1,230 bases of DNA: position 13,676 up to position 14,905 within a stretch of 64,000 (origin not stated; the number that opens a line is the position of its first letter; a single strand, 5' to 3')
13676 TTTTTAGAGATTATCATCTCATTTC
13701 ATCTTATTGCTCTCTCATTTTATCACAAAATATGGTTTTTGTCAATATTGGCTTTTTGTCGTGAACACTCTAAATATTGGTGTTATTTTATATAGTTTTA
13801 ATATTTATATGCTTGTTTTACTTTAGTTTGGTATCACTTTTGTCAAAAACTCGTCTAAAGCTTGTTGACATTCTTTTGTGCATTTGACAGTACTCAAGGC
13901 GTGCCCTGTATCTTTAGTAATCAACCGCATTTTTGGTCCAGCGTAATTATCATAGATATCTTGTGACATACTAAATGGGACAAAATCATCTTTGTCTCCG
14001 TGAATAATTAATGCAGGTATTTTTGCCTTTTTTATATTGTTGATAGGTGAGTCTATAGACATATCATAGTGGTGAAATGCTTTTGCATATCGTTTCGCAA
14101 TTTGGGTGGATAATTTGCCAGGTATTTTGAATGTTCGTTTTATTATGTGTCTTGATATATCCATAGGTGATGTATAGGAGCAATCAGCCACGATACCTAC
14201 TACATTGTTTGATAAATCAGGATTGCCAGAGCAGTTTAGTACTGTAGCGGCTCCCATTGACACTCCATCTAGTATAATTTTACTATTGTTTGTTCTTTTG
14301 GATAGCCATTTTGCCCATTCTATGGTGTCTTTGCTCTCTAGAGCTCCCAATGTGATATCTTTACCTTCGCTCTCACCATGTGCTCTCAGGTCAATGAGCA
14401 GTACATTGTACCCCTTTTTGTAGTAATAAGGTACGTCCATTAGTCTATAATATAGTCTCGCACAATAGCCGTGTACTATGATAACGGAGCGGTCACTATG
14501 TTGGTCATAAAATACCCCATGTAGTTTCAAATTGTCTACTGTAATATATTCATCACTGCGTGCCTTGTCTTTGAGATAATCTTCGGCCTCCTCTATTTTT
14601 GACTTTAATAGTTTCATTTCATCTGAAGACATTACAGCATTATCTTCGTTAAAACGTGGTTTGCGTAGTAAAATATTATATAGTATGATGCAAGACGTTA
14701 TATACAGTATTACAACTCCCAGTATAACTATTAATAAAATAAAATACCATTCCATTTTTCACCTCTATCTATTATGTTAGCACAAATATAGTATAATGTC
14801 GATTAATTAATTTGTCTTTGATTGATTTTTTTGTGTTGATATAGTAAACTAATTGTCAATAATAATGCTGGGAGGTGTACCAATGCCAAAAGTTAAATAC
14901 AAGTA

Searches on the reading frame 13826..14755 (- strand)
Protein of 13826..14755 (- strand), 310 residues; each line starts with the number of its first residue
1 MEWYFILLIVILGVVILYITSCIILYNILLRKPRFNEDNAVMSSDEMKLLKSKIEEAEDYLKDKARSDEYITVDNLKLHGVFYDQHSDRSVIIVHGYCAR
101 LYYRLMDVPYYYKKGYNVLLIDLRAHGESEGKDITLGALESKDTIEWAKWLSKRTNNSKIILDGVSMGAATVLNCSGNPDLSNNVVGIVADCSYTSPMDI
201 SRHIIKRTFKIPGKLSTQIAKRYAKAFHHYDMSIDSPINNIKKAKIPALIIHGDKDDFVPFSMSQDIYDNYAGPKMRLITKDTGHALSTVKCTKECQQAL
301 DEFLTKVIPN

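Call 77: search_protein_families(library=pfam, proteins=[window:13826-14755:-], max_evalue=0.00001)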
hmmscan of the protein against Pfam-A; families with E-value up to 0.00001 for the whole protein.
window:13826-14755:- (310 aa): 6 families
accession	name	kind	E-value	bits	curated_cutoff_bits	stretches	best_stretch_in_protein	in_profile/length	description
PF12146.15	Hydrolase_4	-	6.8e-14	52.2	27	1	86-190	2-106/239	Serine aminopeptidase, S33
PF00561.26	Abhydrolase_1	-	1.1e-12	48.6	25.8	1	91-202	3-111/245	alpha/beta hydrolase fold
PF02129.25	Peptidase_S15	-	8.6e-08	32.6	23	0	86-175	46-112/262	X-Pro dipeptidyl-peptidase (S15 family)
PF00326.27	Peptidase_S9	-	2e-07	31.2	22.6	1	111-308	9-210/213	Prolyl oligopeptidase family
PF20434.5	BD-FAE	-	8.3e-07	29.2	26.8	1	155-269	86-213/215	BD-FAE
PF12697.13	Abhydrolase_6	-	1.6e-06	29.4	26.3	0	91-205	1-101/217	Alpha/beta hydrolase family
